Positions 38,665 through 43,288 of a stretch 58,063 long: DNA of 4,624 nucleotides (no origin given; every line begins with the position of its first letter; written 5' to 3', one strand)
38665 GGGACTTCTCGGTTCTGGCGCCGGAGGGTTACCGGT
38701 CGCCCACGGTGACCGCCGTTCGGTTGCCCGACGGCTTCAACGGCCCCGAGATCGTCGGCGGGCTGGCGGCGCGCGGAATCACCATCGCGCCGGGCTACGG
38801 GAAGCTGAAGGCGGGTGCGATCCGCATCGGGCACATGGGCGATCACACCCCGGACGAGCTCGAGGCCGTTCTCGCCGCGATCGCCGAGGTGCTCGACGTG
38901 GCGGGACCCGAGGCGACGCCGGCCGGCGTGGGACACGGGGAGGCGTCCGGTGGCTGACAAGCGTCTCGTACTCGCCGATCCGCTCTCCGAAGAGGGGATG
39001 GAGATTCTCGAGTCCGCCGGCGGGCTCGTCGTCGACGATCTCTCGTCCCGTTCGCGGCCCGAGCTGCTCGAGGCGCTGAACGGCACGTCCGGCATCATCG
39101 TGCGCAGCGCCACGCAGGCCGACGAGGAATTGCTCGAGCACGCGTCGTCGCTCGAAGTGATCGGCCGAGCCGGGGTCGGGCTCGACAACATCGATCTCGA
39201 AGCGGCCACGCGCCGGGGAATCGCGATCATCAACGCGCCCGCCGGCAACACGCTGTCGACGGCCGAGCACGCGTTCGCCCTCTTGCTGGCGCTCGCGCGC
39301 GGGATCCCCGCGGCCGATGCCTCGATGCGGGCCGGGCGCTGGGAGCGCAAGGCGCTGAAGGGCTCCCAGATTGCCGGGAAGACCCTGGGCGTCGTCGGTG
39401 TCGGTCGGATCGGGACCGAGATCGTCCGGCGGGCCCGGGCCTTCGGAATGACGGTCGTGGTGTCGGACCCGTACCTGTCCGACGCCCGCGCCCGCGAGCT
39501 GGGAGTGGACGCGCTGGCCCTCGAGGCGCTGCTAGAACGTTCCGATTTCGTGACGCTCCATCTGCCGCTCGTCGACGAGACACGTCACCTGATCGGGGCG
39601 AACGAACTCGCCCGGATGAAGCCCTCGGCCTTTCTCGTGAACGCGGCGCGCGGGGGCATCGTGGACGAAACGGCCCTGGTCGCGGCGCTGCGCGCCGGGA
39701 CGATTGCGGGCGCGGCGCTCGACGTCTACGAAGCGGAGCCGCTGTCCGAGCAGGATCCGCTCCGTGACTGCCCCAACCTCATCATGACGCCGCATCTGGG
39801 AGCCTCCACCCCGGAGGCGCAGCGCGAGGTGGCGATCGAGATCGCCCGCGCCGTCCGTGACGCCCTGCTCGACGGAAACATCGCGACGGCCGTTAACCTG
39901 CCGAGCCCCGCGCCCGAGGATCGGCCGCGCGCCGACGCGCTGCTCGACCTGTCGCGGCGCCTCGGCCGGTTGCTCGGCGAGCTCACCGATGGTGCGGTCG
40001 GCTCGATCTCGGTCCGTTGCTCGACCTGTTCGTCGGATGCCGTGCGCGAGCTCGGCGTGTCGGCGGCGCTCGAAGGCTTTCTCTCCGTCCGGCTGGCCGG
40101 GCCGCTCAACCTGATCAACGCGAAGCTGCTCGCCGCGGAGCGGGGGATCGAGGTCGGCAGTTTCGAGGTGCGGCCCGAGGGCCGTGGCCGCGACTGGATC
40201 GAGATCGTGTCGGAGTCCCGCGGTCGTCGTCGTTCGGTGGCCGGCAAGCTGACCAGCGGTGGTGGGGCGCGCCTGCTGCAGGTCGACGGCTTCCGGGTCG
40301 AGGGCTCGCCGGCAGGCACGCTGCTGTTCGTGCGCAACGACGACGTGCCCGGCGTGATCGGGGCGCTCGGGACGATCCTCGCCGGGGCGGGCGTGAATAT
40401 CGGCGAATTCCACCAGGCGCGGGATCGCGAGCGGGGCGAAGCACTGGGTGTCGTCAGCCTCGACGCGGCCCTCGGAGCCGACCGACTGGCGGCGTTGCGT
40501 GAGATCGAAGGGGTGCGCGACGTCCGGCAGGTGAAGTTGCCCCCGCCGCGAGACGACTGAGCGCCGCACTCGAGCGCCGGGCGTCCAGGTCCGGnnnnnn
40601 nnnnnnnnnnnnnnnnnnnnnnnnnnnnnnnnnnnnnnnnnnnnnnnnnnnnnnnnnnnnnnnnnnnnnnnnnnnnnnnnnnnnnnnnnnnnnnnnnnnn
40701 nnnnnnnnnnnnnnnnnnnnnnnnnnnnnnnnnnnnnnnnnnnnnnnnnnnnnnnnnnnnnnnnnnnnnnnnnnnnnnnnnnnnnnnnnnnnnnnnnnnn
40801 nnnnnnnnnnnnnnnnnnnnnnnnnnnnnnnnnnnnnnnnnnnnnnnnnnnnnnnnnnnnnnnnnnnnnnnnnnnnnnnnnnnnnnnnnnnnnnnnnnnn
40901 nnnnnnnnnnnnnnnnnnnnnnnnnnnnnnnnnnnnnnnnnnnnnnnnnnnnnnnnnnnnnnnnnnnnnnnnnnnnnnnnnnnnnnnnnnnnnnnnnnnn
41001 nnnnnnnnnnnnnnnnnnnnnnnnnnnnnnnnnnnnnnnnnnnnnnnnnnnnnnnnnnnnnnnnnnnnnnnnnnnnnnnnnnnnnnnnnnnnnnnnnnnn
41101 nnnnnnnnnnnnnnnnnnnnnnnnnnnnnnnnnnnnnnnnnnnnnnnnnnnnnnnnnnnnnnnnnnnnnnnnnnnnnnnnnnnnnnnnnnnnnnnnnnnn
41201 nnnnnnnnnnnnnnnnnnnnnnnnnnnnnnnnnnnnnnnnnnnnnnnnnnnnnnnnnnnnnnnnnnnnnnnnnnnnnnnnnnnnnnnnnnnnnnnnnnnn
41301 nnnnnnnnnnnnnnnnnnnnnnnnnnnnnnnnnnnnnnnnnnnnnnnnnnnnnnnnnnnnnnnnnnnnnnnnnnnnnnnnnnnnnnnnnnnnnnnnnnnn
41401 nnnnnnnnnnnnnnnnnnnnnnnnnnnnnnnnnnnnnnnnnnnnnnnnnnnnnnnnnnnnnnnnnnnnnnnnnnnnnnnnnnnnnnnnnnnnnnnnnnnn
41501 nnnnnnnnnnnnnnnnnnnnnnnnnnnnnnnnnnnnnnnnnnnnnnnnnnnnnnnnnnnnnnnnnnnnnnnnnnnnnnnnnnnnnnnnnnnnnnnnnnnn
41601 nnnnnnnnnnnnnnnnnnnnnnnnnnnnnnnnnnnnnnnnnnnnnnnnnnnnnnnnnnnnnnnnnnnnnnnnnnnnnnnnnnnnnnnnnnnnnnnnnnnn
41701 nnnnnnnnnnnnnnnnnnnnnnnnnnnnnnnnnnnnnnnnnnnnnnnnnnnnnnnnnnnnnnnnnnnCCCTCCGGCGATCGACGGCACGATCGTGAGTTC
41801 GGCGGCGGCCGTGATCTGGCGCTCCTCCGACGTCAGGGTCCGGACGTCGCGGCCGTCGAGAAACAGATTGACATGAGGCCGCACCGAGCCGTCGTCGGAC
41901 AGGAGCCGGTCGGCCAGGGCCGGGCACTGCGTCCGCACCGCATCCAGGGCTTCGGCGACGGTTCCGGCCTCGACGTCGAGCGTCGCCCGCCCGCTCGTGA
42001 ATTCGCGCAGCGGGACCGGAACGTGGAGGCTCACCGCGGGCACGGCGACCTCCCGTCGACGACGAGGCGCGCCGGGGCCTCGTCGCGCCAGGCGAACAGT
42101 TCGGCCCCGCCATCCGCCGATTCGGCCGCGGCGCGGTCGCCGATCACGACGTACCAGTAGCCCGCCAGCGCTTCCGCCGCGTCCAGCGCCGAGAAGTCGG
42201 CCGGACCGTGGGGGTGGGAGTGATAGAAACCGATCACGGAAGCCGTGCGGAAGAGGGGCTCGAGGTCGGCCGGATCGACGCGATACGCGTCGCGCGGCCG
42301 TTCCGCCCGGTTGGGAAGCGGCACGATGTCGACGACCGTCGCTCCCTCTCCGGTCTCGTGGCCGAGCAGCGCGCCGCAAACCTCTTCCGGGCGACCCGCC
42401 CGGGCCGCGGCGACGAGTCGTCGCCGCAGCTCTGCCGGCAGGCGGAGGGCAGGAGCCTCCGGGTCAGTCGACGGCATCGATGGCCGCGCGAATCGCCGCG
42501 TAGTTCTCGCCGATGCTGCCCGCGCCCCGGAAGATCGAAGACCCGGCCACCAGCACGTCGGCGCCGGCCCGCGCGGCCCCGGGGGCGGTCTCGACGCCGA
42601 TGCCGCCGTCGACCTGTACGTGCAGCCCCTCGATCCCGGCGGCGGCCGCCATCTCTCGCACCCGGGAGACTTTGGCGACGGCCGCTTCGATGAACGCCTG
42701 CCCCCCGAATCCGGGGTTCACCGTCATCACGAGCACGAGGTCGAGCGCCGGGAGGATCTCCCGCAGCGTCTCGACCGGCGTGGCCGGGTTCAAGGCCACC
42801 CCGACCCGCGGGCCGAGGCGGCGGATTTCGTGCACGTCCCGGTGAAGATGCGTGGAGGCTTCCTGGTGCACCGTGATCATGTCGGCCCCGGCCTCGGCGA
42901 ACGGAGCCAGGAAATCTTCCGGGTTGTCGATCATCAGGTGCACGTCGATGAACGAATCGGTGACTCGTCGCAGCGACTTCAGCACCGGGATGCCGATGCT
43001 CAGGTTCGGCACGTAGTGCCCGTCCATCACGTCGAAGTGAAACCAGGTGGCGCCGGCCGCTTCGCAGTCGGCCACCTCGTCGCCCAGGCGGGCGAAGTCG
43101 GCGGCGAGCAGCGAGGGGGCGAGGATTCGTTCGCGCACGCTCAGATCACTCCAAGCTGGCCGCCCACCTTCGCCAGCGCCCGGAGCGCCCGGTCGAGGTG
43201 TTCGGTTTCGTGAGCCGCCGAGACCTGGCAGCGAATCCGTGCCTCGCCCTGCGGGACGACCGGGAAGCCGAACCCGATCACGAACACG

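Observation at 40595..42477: Ubl-E1-rhodanese polyprotein with a dedicated JAB protease and no acceptor enzyme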

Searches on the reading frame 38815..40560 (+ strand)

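Call 6: search_protein_families(library=pfam, proteins=[window:38815-40560:+], max_evalue=0.01)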
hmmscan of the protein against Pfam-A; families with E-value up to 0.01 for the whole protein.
window:38815-40560:+ (581 aa): 4 families
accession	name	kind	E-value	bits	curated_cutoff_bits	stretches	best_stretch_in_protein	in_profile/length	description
PF02826.25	2-Hacid_dh_C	-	3e-65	219.4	25.1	1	154-329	1-178/178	D-isomer specific 2-hydroxyacid dehydrogenase, NAD binding domain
PF00389.36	2-Hacid_dh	-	4e-33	114.4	24.6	1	52-361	2-134/134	D-isomer specific 2-hydroxyacid dehydrogenase, catalytic domain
PF19304.4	PGDH_inter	-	2e-12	47.7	27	1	377-490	6-118/119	D-3-phosphoglycerate dehydrogenase intervening domain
PF01842.31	ACT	-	8e-09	35.6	27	1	503-565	2-65/66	ACT domain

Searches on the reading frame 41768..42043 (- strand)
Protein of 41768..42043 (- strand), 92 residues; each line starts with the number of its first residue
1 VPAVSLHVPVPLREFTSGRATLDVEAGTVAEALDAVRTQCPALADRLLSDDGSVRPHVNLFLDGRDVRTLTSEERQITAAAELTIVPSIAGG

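Call 16: search_solved_structures(query=window:41768-42043:-, max_evalue=1, show_alignments=3)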
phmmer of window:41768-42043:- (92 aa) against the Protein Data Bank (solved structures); distinct sequences matched with E-value up to 1: 9.
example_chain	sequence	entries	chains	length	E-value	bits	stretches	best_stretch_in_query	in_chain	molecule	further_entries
4n6e_B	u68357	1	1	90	1.9e-08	37.6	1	3-92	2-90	ThiS/MoaD family protein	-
1v8c_A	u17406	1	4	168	7.7e-08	35.7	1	12-92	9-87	MoaD related protein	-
3po0_A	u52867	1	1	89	3.2e-06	30.5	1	20-92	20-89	Small archaeal modifier protein 1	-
4hro_A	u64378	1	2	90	3.4e-06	30.4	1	20-92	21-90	Small archaeal modifier protein 1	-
2l83_A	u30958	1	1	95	4.4e-06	30.1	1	20-92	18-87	Small archaeal modifier protein 1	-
2m19_A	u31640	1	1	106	5.5e-06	29.8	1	26-92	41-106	Molybdopterin converting factor subunit 1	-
3dwg_C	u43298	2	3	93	2.8e-05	27.5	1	4-92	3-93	9.5 kDa culture filtrate antigen cfp10A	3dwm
6os3_A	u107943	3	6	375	0.048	17.2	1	8-68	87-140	CymD prenyltransferase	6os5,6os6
8iyk_I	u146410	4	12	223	0.31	14.6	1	21-91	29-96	Tail tip assembly protein I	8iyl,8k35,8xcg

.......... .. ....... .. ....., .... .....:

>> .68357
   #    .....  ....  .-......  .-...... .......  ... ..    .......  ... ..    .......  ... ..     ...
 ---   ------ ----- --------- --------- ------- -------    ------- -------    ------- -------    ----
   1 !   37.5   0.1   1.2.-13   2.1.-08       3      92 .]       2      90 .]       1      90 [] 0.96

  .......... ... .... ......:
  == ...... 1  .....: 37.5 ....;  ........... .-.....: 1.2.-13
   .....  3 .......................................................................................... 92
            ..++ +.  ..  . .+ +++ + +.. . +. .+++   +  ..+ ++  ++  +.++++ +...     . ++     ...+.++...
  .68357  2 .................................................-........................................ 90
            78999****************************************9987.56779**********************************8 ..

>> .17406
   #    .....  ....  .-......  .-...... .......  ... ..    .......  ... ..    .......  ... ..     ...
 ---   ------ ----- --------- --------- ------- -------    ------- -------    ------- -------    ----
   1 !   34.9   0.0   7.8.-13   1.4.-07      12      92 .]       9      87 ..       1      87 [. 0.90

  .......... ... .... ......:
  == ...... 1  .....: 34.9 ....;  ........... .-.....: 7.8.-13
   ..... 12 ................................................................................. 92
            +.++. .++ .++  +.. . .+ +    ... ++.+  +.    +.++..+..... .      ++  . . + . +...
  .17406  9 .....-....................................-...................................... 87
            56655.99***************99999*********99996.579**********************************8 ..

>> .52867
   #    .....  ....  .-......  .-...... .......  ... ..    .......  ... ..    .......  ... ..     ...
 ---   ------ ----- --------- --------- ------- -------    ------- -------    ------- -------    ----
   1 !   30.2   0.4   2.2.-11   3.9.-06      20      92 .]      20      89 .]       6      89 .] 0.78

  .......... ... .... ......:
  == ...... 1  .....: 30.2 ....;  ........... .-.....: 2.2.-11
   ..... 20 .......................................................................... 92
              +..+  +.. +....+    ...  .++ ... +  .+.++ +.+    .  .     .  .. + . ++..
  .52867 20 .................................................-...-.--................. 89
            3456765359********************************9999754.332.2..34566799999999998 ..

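Call 29: find_related_loci(query=A2, collection=genome_contigs, flank=10000)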
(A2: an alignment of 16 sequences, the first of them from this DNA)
Query A2 (92 aa) in genome_contigs; peptide patterns used: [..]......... (x = any residue, [..] = any of these).
600 stretches matched a pattern (row limit reached: there are more); 591 encode a relative of the query (tblastn E <= 1e-3); the best 80 are kept; 80 distinct loci.
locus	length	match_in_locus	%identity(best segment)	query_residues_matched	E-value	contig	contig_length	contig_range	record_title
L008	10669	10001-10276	59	1-92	3e-30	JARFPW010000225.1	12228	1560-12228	MAG: Gemmatimonadota bacterium isolate MAG_Ve_Sed_08 k141_72333, whole genome shotgun sequence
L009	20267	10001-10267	57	4-92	5e-26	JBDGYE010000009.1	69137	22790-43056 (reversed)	MAG: Gemmatimonadota bacterium isolate M3-30_Bin_363 M3-30_Bin_363_scaffold_789, whole genome shotgun sequence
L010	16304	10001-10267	51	4-92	3e-25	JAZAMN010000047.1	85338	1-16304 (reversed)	MAG: Myxococcota bacterium isolate XB_MAG94 DB_MAG94_0047, whole genome shotgun sequence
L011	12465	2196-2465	49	3-92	6e-25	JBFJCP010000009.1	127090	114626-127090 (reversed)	MAG: Gemmatimonadales bacterium isolate Mix_sand15.2022.01.G.23 k141_3872195_length_127090_cov_18.0611, whole genome sho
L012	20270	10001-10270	49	3-92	2e-24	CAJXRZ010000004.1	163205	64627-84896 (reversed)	MAG TPA_asm: uncultured proteobacterium isolate SRR3933377_bin.20_MetaBAT_v2.12.1_MAG genome assembly, contig: NODE_13_l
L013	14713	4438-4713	51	1-92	2e-24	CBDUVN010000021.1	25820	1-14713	MAG TPA_asm: uncultured bacterium isolate SRR21487738_binner123_Refined_62 genome assembly, contig: ERZ25083882.268, who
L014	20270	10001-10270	49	3-92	9e-24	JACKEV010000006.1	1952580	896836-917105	MAG: Alphaproteobacteria bacterium isolate HK-STAS-MYXO-43 HK-STAS-MYXO-43_6, whole genome shotgun sequence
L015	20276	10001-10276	43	1-92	1e-22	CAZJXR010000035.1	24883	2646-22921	MAG TPA_asm: uncultured Gemmatimonadota bacterium isolate SRP321284_co1_33 genome assembly, contig: NODE_2296_length_248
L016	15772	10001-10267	46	4-92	2e-22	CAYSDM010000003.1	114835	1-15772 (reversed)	MAG TPA_asm: uncultured Chthonomonadaceae bacterium isolate binchicken_co274_461 genome assembly, contig: NODE_384_lengt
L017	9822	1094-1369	45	1-92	2e-22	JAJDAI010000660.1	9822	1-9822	MAG: Deltaproteobacteria bacterium isolate OFTM289 OFTM289_659, whole genome shotgun sequence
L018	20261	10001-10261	43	6-92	4e-22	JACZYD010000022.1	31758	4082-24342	MAG: Bacteroidetes bacterium isolate B25T1L10 B25T1L10_NODE1633, whole genome shotgun sequence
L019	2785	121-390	47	3-92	7e-22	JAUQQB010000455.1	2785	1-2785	MAG: Chloroflexota bacterium isolate JZ-3.bins.34.201901 NODE_38318_length_2785_cov_3.099323, whole genome shotgun seque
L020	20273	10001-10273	46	2-92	2e-21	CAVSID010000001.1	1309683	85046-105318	MAG: uncultured Chloroflexia bacterium isolate MFD02416.bin.2.77 genome assembly, contig: contig_12481, whole genome sho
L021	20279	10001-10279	47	1-92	5e-21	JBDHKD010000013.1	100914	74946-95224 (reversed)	MAG: Gemmatimonadota bacterium isolate BHB10-38_Bin_112 BHB10-38_Bin_112_scaffold_1493, whole genome shotgun sequence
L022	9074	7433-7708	45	1-92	6e-21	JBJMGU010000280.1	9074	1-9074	MAG: Blastocatellia bacterium isolate H2_16_all_fractions_metab_conc_16_60_11 k255_9228288, whole genome shotgun sequenc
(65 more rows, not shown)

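Call 59: search_protein_representatives(protein=window:41768-42043:-)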
Query: 92 residues. Proteins with E-value up to 0.001 (for the whole library): 2882; up to 1e-10: 202; up to 1e-30: 0. The best 150 are listed.
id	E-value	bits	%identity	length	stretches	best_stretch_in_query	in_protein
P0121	3.9e-20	87.6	51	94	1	3-92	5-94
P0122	4.7e-18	81.0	49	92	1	1-92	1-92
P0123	3.7e-16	75.0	51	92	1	1-92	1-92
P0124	6.1e-16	74.3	46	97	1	3-92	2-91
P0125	1.2e-15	73.4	41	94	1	1-92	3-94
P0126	1.4e-15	73.2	47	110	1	1-92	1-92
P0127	2.4e-15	72.4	43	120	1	5-92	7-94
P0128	7.1e-15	70.9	42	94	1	3-92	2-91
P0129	7.8e-15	70.8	48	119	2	4-92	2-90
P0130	8.4e-15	70.7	37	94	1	3-92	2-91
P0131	9.4e-15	70.5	45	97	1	4-92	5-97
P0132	1.5e-14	69.9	42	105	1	2-92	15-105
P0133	1.5e-14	69.9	43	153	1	4-92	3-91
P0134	1.5e-14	69.8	42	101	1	5-92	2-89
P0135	2.1e-14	69.4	42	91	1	4-92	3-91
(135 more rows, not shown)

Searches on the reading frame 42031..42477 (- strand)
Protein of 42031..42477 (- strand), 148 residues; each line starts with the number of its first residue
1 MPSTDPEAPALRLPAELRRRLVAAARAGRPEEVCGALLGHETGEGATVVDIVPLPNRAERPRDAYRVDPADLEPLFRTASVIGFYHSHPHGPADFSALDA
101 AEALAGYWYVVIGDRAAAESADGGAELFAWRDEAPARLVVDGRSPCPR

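Call 6: search_protein_families(library=pfam, proteins=[window:42031-42477:-], max_evalue=0.01)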
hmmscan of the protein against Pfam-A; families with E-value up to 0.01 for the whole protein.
window:42031-42477:- (148 aa): 2 families
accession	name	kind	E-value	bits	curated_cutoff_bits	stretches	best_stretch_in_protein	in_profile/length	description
PF14464.11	Prok-JAB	-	3.8e-18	65.9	25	1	14-116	1-104/114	Prokaryotic homologs of the JAB domain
PF01398.27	JAB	-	5.8e-06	26.5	22.5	1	24-99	19-104/117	JAB1/Mov34/MPN/PAD-1 ubiquitin protease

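Call 7: search_protein_families(library=ncbifam, proteins=[window:42031-42477:-], max_evalue=0.01)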
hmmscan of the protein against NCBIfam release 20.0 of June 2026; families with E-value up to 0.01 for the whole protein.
window:42031-42477:- (148 aa): 2 families
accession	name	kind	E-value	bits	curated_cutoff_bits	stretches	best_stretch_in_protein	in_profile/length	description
NF041370.1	desamp_Halo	equivalog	1.4e-21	76.7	130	1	11-115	1-112/133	desampylase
NF058523.1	6A-MBL_cap2_3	equivalog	0.0055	15.3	320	1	7-102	541-646/665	anti-phage 6A-MBL system cap2_3 protein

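Call 17: search_solved_structures(query=window:42034-42477:-, max_evalue=0.1, show_alignments=3)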
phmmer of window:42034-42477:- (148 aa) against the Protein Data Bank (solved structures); distinct sequences matched with E-value up to 0.1: 28.
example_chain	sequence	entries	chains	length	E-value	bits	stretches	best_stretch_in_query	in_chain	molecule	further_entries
2kcq_A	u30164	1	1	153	7.2e-08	35.8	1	28-121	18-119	Mov34/MPN/PAD-1 family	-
2kks_A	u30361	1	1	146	6.2e-06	29.5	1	18-103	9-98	Uncharacterized protein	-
5jog_A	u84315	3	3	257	0.0013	22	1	19-102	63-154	COP9 signalosome complex subunit 5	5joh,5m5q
4f7o_A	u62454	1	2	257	0.0013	22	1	19-102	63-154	COP9 signalosome complex subunit 5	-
5u4p_B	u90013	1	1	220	0.0013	22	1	20-99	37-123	26S proteasome regulatory subunit RPN11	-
4ocl_B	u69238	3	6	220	0.0013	22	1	20-99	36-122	26S proteasome regulatory subunit RPN11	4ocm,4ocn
8amz_V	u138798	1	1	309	0.0013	22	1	20-99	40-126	26S proteasome regulatory subunit RPN11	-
5w83_B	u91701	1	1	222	0.0014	21.9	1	20-99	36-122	Ubiquitin carboxyl-terminal hydrolase RPN11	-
4owp_B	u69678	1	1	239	0.0015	21.8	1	20-99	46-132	26S proteasome regulatory subunit RPN11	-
4o8x_B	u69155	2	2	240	0.0016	21.7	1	20-99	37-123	26S proteasome regulatory subunit RPN11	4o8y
6r7f_E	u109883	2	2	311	0.0019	21.5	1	19-102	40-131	COP9 signalosome complex subunit 5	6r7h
9qo4_E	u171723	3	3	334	0.0019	21.4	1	19-102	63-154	COP9 signalosome complex subunit 5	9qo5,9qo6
4wsn_E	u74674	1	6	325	0.002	21.4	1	19-102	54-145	COP9 signalosome complex subunit 5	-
4d18_E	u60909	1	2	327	0.0021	21.3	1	19-102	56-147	COP9 SIGNALOSOME COMPLEX SUBUNIT 5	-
4d10_E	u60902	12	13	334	0.0021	21.3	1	19-102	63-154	COP9 SIGNALOSOME COMPLEX SUBUNIT 5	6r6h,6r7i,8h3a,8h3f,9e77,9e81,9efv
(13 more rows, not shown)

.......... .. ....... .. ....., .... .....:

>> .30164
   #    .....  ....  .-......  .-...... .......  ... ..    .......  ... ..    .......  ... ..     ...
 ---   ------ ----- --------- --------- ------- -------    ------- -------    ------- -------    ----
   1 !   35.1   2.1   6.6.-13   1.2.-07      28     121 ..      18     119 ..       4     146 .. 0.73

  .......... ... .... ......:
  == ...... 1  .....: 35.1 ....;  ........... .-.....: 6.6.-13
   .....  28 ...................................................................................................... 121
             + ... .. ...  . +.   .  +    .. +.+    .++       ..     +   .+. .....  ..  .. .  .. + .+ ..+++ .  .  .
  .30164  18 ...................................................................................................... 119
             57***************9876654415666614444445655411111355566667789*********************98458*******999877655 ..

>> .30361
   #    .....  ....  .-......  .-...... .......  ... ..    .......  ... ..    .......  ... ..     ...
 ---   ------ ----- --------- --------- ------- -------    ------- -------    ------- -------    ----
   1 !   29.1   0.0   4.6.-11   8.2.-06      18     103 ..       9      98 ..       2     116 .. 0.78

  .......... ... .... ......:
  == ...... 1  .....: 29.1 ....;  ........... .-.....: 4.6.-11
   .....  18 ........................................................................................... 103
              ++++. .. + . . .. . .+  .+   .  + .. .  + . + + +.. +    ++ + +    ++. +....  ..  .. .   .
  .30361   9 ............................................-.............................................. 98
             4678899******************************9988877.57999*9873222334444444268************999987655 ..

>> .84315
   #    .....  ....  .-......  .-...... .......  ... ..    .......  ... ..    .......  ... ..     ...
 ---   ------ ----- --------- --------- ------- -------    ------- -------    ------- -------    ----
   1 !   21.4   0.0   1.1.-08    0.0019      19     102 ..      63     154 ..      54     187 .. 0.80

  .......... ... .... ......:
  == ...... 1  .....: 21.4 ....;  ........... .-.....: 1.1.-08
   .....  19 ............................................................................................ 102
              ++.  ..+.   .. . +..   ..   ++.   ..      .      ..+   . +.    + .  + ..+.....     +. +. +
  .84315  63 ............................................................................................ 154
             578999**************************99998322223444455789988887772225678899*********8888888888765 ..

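Call 81: search_protein_families(library=padloc, proteins=[window:42031-42477:-], max_evalue=0.01)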
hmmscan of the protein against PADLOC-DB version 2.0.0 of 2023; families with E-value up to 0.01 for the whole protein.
window:42031-42477:- (148 aa): 1 family
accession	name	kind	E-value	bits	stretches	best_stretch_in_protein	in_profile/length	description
PDLC00890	JAB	-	0.00016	19.2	1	11-101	12-110/157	JAB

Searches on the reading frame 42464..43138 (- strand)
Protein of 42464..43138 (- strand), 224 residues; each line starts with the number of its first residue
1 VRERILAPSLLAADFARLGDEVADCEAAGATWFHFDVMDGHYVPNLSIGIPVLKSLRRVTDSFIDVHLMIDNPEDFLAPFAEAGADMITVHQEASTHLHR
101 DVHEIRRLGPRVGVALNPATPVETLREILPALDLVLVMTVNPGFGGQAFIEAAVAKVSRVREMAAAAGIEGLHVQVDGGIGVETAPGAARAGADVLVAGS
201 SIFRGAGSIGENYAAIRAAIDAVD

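Call 6: search_protein_families(library=pfam, proteins=[window:42464-43138:-], max_evalue=0.01)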
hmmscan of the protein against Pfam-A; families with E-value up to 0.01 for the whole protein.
window:42464-43138:- (224 aa): 1 family
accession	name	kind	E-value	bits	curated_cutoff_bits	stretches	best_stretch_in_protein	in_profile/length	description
PF00834.25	Ribul_P_3_epim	-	7.3e-77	257.7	21.1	1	6-203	2-198/198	Ribulose-phosphate 3 epimerase family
